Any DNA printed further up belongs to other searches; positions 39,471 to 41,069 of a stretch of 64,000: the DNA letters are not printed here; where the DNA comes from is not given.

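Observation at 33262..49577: Anaerobe-type cobalamin-dependent demethylase cluster in an alphaproteobacterium (top candidate)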

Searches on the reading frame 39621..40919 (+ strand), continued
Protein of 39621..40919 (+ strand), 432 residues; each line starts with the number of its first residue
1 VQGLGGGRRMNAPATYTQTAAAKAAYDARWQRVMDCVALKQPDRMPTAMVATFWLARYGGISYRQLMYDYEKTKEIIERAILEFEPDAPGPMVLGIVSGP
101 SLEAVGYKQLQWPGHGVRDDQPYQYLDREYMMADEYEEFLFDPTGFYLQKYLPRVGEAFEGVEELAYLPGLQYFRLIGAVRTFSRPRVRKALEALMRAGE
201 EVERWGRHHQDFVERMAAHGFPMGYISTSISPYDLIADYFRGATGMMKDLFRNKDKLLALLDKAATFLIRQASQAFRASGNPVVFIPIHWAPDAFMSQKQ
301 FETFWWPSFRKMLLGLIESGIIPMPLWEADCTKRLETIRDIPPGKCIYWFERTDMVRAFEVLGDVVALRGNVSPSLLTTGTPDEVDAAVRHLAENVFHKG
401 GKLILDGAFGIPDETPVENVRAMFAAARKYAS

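Call 36: search_protein_families(library=ncbifam, proteins=[L064:5846-6928:+, L082:1318-2967:+, L073:6924-7886:+], max_evalue=0.00001)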
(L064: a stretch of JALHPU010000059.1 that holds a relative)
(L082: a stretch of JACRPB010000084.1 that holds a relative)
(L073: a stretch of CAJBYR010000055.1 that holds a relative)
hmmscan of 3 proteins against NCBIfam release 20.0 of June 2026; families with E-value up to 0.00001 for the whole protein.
L064:5846-6928:+ (360 aa): 6 families
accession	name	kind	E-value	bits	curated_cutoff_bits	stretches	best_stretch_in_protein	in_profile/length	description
NF052579.1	BetMthstMoxSdmAMthl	equivalog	3.1e-22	79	600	1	18-178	14-178/351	4beta-methylsterol monooxygenase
NF041684.1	ant_diox_AndAc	equivalog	3.4e-08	32.5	750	1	16-101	41-128/418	anthranilate 1,2-dioxygenase large subunit AndAc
NF041683.1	ant_diox_AndAb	equivalog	3.7e-08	33.5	150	1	22-102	2-82/100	anthranilate 1,2-dioxygenase ferredoxin subunit AndAb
TIGR03229.1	benzo_1_2_benA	equivalog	1e-06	27.9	780.95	1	13-98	30-117/433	benzoate 1,2-dioxygenase large subunit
NF058607.1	GlBtMonoOxGbcA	equivalog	3.4e-06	25.8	670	1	14-93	48-129/420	glycine betaine monooxygenase oxygenase subunit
NF042946.1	3PPDioc_HcaE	equivalog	8.1e-06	25.1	830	0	16-149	33-169/450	3-phenylpropionate/cinnamic acid dioxygenase subunit alpha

L082:1318-2967:+ (549 aa): 97 families (the best 25 are shown)
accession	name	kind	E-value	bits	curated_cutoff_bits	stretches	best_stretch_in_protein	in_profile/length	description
TIGR02275.1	DHB_AMP_lig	equivalog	3e-173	576.9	723.55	1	4-536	2-526/526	(2,3-dihydroxybenzoyl)adenylate synthase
NF008192.1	PRK10946.1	equivalog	8.9e-155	516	783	1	5-542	4-532/534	(2,3-dihydroxybenzoyl)adenylate synthase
NF004758.0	PRK06087.1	equivalog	3.2e-92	309.7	736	1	13-546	12-542/548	medium-chain fatty-acid--CoA ligase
NF004837.0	PRK06187.1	subfamily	8.8e-89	298.1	476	1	25-543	8-526/531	long-chain-fatty-acid--CoA ligase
TIGR03208.1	cyc_hxne_CoA_lg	equivalog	6e-86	289.3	792.3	1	16-537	13-538/538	cyclohexanecarboxylate-CoA ligase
NF006182.0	PRK08316.1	subfamily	6.7e-80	269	663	1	24-541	10-519/523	fatty acyl-CoA synthetase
NF005801.1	PRK07656.1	equivalog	4.1e-75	253.3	657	1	25-536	1-500/500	FadD3 family acyl-CoA ligase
NF006181.0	PRK08314.1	subfamily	3.1e-72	243.6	705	1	26-544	25-559/563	long-chain-fatty-acid--CoA ligase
NF009233.0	PRK12583.1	subfamily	7.4e-71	239.2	832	1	23-545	16-556/558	fatty acid CoA ligase family protein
NF004814.0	PRK06164.1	equivalog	1.7e-67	228.2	677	1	25-547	10-538/540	acyl-CoA synthetase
NF005676.0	PRK07470.1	equivalog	1.3e-65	222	774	1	28-542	23-532/544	acyl-CoA synthetase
NF004114.0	PRK05605.1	equivalog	9.8e-62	209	766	2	144-543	174-573/575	long-chain-fatty-acid--CoA ligase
NF004797.0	PRK06145.1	equivalog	1e-60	205.5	850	1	29-538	6-494/499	acyl-CoA synthetase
NF005714.0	PRK07529.1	subfamily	1.4e-60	205.3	632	1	47-544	60-581/640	acyl-CoA synthetase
NF004511.1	PRK05852.1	equivalog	4.6e-59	200.4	650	1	27-537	1-502/505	FadD7 family fatty acid--CoA ligase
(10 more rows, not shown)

L073:6924-7886:+ (320 aa): 12 families
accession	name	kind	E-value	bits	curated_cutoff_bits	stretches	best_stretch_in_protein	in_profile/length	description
NF009805.0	PRK13289.1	equivalog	9.3e-24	84.1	432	1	9-222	156-393/399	NO-inducible flavohemoprotein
NF007964.0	PRK10684.1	equivalog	1.6e-22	79.9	383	1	39-314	38-329/333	NADH oxidoreductase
TIGR02160.1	PA_CoA_Oxy5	hypoth_equivalog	1.9e-22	79.6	420.8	1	10-316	4-347/352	1,2-phenylacetyl-CoA epoxidase subunit PaaE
NF058606.1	GlBtMonoRdsGbcB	equivalog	1e-19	70.7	500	1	38-209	43-233/362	glycine betaine monooxygenase reductase subunit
NF040810.1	BenC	equivalog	1.5e-18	67.1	430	1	10-217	107-324/333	benzoate 1,2-dioxygenase electron transfer component BenC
NF045803.1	MethMoxFADbindMmoC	equivalog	3.7e-17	62.1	500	1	12-219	111-338/343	aromatic/alkene monooxygenase hydroxylase FAD-binding subunit MmoC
NF008822.0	PRK11872.1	equivalog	7.9e-15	54.7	402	1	8-215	107-327/341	anthranilate 1,2-dioxygenase electron transfer component AntC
NF004317.0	PRK05713.1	equivalog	2e-14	53.5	338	2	240-312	5-77/312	iron-sulfur-binding ferredoxin reductase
TIGR02008.1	fdx_plant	subfamily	2e-10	40.3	81.15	1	235-315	3-86/97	ferredoxin [2Fe-2S]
NF000796.0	PRK00054.1-1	equivalog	2.2e-10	40.2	224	1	109-211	89-192/254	dihydroorotate dehydrogenase electron transfer subunit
NF041393.1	Frdxn_Halo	equivalog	4.6e-08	32.9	150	1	246-317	40-112/128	ferredoxin Fer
NF000799.0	PRK00054.1-4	equivalog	2.3e-06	26.9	314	1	9-208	6-206/258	dihydroorotate dehydrogenase electron transfer subunit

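Call 63: predict_structure(alignment_id=A2)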
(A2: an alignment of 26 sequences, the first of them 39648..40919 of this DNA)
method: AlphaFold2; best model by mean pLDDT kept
length: 423 residues; sequences in the alignment: 26
mean_pLDDT: 85.4   pTM: 0.84
mean pLDDT of the five models: 85.4, 85.0, 84.5, 82.3, 81.6
residues with pLDDT >= 90: 236; 70-90: 127; 50-70: 37; < 50: 23
segments of 3 or more residues with pLDDT < 50: 101-120
pLDDT, mean of each block of 10 residues (from residue 1): 69 97 98 95 94 93 97 97 89 82 37 36 66 77 82 76 61 85 91 92 94 92 82 59 78 89 90 90 75 89 96 93 93 97 93 97 91 98 96 91 94 96 82
secondary structure, 60 per line:
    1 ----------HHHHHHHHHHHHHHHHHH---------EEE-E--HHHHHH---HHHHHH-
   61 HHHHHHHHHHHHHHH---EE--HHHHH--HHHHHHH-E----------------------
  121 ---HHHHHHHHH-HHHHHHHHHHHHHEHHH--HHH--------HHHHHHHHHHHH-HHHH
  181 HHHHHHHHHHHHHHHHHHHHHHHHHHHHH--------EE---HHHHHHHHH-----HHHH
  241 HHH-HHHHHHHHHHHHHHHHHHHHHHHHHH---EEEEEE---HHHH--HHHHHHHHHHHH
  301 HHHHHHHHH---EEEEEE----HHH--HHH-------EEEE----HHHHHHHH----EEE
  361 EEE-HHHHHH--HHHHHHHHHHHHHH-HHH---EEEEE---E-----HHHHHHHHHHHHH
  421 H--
elements in order: H11-28 E38-40 H45-50 H54-59 H61-75 H83-87 H90-96 H124-132 H134-146 H164-175 H177-209 H223-231 H237-243 H245-270 E274-279 H283-286 H289-309 E313-318 E338-341 H346-353 E358-363 H365-370 H373-386 E394-398 H408-421

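Call 68: fold_search(model_id=the predicted structure, library=pdb)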
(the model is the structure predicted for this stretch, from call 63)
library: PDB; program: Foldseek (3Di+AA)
matches with E <= 10: 862; with E <= 0.001: 21
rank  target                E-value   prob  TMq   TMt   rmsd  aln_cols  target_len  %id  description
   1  3gw3                  1.7e-09  1.00  0.51  0.59   8.5       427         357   16  human UROD mutant K297N (released 2009-07-07)
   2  1r3s                  6.4e-09  1.00  0.53  0.61   6.6       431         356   16  Uroporphyrinogen Decarboxylase single mutant D86G in complex with coproporphyrinogen-I (released 2003-12-09)
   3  1r3w                  6.7e-09  1.00  0.52  0.60   6.6       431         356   15  Uroporphyrinogen Decarboxylase Y164F mutant in complex with coproporphyrinogen-III (released 2003-12-09)
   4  1jpk                  7.8e-09  1.00  0.51  0.59   8.4       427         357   15  Gly156Asp mutant of Human UroD, human uroporphyrinogen III decarboxylase (released 2001-12-19)
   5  1r3v                  8.6e-09  1.00  0.52  0.60   8.5       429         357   16  Uroporphyrinogen Decarboxylase single mutant D86E in complex with coproporphyrinogen-I (released 2003-12-09)
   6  1jph                  1.2e-08  1.00  0.51  0.59   9.4       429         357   15  Ile260Thr mutant of Human UroD, human uroporphyrinogen III decarboxylase (released 2001-12-19)
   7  1r3y                  1.3e-08  1.00  0.53  0.61   6.6       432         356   15  Uroporphyrinogen Decarboxylase in complex with coproporphyrinogen-III (released 2003-12-09)
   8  6w2o                  1.4e-08  1.00  0.55  0.64   7.4       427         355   15  Crystal structure of uroporphyrinogen III decarboxylate (hemE) from Stenotrophomonas maltophilia (released 2020-04-22)
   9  1jpi                  1.4e-08  1.00  0.49  0.57   8.8       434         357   16  Phe232Leu mutant of human UROD, human uroporphyrinogen III decarboxylase (released 2001-12-19)
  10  1r3r                  2.4e-08  1.00  0.54  0.62   6.3       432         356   16  Uroporphyrinogen Decarboxylase with mutation D86N (released 2003-12-09)
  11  3gvv                  3.2e-08  1.00  0.52  0.60   8.2       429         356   16  Single-chain UROD Y164G (GY) mutation (released 2009-07-07)
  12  1j93                  3.6e-08  1.00  0.53  0.64   8.0       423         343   19  Crystal Structure and Substrate Binding Modeling of the Uroporphyrinogen-III Decarboxylase from Nicotiana tabacum: Impli (released 2001-10-17)
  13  3gw0                  4.1e-08  1.00  0.53  0.62   8.0       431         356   16  UROD mutant G318R (released 2009-07-07)
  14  4wsh_A                4.4e-08  1.00  0.54  0.63   7.6       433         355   18  Crystal structure of Probable Uroporphyrinogen decarboxylase (UPD) (URO-D) from Pseudomonas aeruginosa (released 2014-11-19)
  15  4ay8_A                5.1e-08  1.00  0.55  0.67   7.5       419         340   17  SeMet-derivative of a methyltransferase from M. mazei (released 2012-10-31)
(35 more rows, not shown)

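Call 71: search_protein_families(library=pfam, proteins=[L081:11312-12190:+, L015:18926-19879:-, L016:19833-20576:+, L017:14691-16553:-, L017:5116-6378:-, L070:4074-5384:-, L069:15646-16650:+, L073:17032-19101:+, L053:4386-7892:+, L028:183-1172:-], max_evalue=0.00001)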
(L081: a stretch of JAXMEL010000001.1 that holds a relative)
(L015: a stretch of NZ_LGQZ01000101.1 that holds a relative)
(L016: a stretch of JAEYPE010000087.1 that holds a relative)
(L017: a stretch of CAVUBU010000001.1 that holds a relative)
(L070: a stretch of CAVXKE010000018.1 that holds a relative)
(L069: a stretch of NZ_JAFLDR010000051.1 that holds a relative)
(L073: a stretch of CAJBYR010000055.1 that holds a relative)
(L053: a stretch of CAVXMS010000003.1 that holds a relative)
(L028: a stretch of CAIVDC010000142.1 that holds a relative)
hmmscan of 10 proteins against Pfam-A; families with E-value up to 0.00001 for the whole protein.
L081:11312-12190:+ (292 aa): 1 family
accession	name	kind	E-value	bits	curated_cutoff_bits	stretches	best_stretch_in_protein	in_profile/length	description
PF00196.25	GerE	-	8e-10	38.7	23.5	1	237-290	3-56/57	Bacterial regulatory proteins, luxR family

L015:18926-19879:- (317 aa): 2 families
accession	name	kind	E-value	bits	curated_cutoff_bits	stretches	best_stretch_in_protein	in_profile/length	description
PF03466.25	LysR_substrate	-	1.8e-35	122.6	28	1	98-306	2-207/209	LysR substrate binding domain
PF00126.33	HTH_1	-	3.5e-17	62.5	26.6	1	14-73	1-60/60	Bacterial regulatory helix-turn-helix protein, lysR family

L016:19833-20576:+ (247 aa): 3 families
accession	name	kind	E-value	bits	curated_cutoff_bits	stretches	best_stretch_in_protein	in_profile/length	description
PF12697.13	Abhydrolase_6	-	4.4e-16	60.6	26.3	1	17-237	1-217/217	Alpha/beta hydrolase family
PF00561.26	Abhydrolase_1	-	2.1e-14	54.3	25.8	1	68-126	69-126/245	alpha/beta hydrolase fold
PF12146.15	Hydrolase_4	-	2.8e-09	37.1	27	1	68-230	76-238/239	Serine aminopeptidase, S33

L017:14691-16553:- (620 aa): 2 families
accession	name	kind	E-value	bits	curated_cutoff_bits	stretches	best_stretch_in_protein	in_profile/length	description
PF04960.20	Glutaminase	-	6.9e-115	383.6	27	1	40-321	1-285/286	Glutaminase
PF00027.35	cNMP_binding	-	4.1e-15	56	27.5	1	506-587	2-88/89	Cyclic nucleotide-binding domain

L017:5116-6378:- (420 aa): 2 families
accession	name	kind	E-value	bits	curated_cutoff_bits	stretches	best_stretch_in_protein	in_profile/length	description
PF01855.24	POR_N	-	4.1e-68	230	27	1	18-222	6-216/231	Pyruvate flavodoxin/ferredoxin oxidoreductase, thiamine diP-bdg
PF17147.9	PFOR_II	-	1.1e-24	87.1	27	1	259-358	1-98/102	Pyruvate:ferredoxin oxidoreductase core domain II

L070:4074-5384:- (436 aa): 1 family
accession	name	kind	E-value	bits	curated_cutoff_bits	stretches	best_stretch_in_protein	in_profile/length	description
PF02775.26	TPP_enzyme_C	-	2.7e-18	66.7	21.9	1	177-339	2-150/151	Thiamine pyrophosphate enzyme, C-terminal TPP binding domain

L069:15646-16650:+ (334 aa): 8 families
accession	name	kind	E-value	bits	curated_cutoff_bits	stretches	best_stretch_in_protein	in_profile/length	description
PF07724.20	AAA_2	-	2.7e-28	99.5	27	1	47-231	3-166/166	AAA domain (Cdc48 subfamily)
PF00004.35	AAA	-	1.8e-15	58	21.2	1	50-165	1-99/131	ATPase family associated with various cellular activities (AAA)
PF00158.32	Sigma54_activat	-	4e-07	30.3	20.2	1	43-126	18-107/168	Sigma-54 interaction domain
PF00493.29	MCM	-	5.7e-07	29.3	23.3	1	5-126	17-135/224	MCM P-loop domain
PF07728.20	AAA_5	-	1.8e-06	28.4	22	1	49-124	1-78/139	AAA domain (dynein-related subfamily)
PF01078.27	Mg_chelatase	-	2e-06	27.8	20.3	0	48-72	23-47/207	Magnesium chelatase, subunit ChlI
PF12775.13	AAA_7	-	2.4e-06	27.6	25.8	1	47-123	33-111/181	P-loop containing dynein motor region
PF13401.12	AAA_22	-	4.9e-06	27.3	27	0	48-125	6-97/130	AAA domain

L073:17032-19101:+ (689 aa): 4 families
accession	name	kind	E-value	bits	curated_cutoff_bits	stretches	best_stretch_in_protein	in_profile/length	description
PF02737.24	3HCDH_N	-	6.8e-43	147.1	22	1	40-219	2-179/180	3-hydroxyacyl-CoA dehydrogenase, NAD binding domain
PF00378.25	ECH_1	-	2.3e-42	145.5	27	1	410-605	6-195/251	Enoyl-CoA hydratase/isomerase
PF16113.10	ECH_2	-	1.8e-34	120.2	27.2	1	410-583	1-172/335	Enoyl-CoA hydratase/isomerase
PF00725.27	3HCDH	-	4.2e-08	34.1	22.1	0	321-378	5-62/97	3-hydroxyacyl-CoA dehydrogenase, C-terminal domain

L053:4386-7892:+ (1168 aa): 3 families
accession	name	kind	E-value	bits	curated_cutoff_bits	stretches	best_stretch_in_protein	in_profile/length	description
PF20169.3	DUF6537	-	1e-55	189.2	27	1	948-1145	2-201/203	Family of unknown function (DUF6537)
PF01558.24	POR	-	1.5e-21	77.7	27.4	1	732-913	1-167/173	Pyruvate ferredoxin/flavodoxin oxidoreductase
PF02775.26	TPP_enzyme_C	-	6.1e-10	39.5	21.9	1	460-609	1-149/151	Thiamine pyrophosphate enzyme, C-terminal TPP binding domain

L028:183-1172:- (329 aa): 0 families

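Call 74: search_protein_representatives(protein=window:39648-40919:+)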
Query: 423 residues. Proteins with E-value up to 0.001 (for the whole library): 2262; up to 1e-10: 1123; up to 1e-30: 252. The best 150 are listed.
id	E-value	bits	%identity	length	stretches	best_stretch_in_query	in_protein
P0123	1.3e-158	544.8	57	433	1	13-422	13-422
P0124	1.1e-115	403.4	79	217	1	207-423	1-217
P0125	3.9e-114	398.3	45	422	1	13-421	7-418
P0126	9.5e-112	390.4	45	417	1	17-421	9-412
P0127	2.4e-99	349.5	41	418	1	15-422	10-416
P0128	9.5e-99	347.6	44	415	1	17-421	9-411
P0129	8.7e-94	331.2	54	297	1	160-422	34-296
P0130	1.0e-93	331.1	59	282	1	10-266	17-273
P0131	8.4e-91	321.4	58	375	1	1-256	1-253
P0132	1.4e-89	317.3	37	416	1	15-422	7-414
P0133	1.2e-88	314.3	41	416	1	13-422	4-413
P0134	1.1e-85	304.6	38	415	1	15-422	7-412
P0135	3.2e-83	296.4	38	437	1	11-421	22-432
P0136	6.8e-83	295.4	39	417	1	16-422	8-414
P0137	4.3e-82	292.7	70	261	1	184-360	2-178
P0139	4.5e-79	282.8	37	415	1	11-421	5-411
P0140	6.0e-78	279.1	36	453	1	9-421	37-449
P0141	1.0e-75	271.7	33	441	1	13-422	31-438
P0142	6.7e-75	269.0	37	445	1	10-421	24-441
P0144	6.6e-74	265.7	38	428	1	16-420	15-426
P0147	3.2e-73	263.5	35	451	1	15-422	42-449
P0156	3.0e-69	250.4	34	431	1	15-421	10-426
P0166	4.3e-66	240.0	36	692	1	14-419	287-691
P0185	6.5e-60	219.6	32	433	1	18-422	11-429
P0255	1.3e-44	169.3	33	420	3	172-422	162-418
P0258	2.0e-44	168.6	34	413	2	173-422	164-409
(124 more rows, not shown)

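Call 75: list_cluster_members(proteins=[P0125, P0127, P0132, P0135, P0140, P0141, P0147, P0156, P0166, P0185])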
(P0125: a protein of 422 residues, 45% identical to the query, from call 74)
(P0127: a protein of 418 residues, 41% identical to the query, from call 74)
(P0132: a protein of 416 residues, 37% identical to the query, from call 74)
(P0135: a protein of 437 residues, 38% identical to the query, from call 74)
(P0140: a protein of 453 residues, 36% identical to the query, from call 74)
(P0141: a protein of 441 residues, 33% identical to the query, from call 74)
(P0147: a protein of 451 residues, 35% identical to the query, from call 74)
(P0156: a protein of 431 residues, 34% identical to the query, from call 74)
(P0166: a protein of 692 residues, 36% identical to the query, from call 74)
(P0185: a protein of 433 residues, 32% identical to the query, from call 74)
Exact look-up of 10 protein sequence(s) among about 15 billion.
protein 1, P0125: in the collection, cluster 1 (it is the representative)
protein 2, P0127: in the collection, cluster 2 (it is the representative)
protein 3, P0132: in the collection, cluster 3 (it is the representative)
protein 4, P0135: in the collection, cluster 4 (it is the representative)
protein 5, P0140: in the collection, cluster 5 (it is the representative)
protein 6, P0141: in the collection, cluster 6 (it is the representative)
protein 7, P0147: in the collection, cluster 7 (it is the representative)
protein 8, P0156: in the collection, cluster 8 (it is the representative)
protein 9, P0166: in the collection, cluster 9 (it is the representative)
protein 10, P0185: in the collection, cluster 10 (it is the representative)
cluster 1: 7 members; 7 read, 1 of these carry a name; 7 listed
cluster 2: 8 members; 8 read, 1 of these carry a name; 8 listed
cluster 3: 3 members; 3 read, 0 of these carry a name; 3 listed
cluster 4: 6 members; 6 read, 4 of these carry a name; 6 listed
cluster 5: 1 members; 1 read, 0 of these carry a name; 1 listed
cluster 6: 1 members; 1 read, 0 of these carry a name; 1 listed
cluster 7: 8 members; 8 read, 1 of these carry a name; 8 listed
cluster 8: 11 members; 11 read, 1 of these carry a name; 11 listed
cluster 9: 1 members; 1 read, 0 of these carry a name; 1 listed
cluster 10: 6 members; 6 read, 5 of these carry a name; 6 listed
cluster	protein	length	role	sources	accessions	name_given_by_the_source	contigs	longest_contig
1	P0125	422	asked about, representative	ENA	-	-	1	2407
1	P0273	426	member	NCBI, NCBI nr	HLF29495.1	MAG TPA: uroporphyrinogen decarboxylase family protein [Xanthomonadales bacterium] | uroporphyrinogen decarboxylase family protein [Xanthomonadales bacterium]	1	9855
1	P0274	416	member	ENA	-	-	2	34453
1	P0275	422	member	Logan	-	-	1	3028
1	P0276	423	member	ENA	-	-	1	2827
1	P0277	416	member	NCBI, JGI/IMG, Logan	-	-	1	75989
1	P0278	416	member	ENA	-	-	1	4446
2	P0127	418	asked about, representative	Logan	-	-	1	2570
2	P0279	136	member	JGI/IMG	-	uroporphyrinogen-III decarboxylase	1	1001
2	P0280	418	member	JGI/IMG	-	-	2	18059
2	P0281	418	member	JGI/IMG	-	-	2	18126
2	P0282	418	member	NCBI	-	-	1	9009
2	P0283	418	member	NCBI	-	-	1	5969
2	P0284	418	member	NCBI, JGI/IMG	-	-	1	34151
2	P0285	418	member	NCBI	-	-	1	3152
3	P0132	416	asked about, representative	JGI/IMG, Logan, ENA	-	-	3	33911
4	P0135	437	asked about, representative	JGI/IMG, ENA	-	hypothetical protein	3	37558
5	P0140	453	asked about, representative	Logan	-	-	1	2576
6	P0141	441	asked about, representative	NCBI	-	-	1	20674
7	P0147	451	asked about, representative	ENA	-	-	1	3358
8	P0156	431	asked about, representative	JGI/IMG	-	uroporphyrinogen-III decarboxylase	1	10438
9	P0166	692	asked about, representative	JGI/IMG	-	-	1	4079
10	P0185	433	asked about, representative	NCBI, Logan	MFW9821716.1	MAG: uroporphyrinogen decarboxylase family protein [Candidatus Thorarchaeota archaeon]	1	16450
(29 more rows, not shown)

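Call 76: search_solved_structures(query=L064:5846-6928:+, max_evalue=1e-8)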
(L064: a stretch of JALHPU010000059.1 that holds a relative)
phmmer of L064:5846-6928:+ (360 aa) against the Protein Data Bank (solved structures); distinct sequences matched with E-value up to 1e-8: 16.
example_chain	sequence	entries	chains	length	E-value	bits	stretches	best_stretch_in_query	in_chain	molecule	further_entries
3gb4_A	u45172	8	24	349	1.5e-48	168.7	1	14-338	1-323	DdmC | Dicamba O-demethylase, oxygenase component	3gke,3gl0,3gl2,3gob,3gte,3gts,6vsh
7qwt_A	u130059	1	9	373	3.8e-48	167.4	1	18-329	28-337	Rieske (2Fe-2S) domain protein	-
6wnc_A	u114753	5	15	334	5.5e-22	81.3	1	17-191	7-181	SxtDIOX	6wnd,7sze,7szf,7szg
6wn3_A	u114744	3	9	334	2.7e-21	79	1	17-191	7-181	SxtT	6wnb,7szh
7fhr_A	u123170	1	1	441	8.8e-18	67.5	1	26-179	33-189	Putative Phthalate 4,5-dioxygenase, subunit alpha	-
9ina_A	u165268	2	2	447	5.2e-17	64.9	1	13-179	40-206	Rieske (2Fe-2S) domain protein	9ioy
6icl_A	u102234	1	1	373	4.5e-15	58.5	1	34-182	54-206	Methylxanthine N3-demethylase NdmB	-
6ick_A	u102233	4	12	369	8.6e-15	57.6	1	54-187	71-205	Methylxanthine N1-demethylase NdmA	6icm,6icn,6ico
6icp_A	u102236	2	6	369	9.7e-15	57.4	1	54-187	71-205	Methylxanthine N1-demethylase NdmA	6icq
4qdc_A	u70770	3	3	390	1e-12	50.8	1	43-179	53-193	3-ketosteroid 9alpha-hydroxylase oxygenase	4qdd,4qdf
4qdf_B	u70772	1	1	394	5.1e-12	48.5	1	42-179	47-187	3-ketosteroid 9alpha-hydroxylase oxygenase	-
7fjl_A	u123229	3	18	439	3.5e-11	45.7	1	32-179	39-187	Rieske (2Fe-2S) domain protein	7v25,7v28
3gcf_A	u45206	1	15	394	2e-10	43.3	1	14-130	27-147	Terminal oxygenase component of carbazole 1,9a-dioxygenase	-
7vju_A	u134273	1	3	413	2.4e-10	43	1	15-106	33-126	Rieske (2Fe-2S) domain protein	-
7q04_D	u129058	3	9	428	6.7e-10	41.5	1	15-106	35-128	Terephthalate 1,2-dioxygenase, terminal oxygenase component subunit alpha 2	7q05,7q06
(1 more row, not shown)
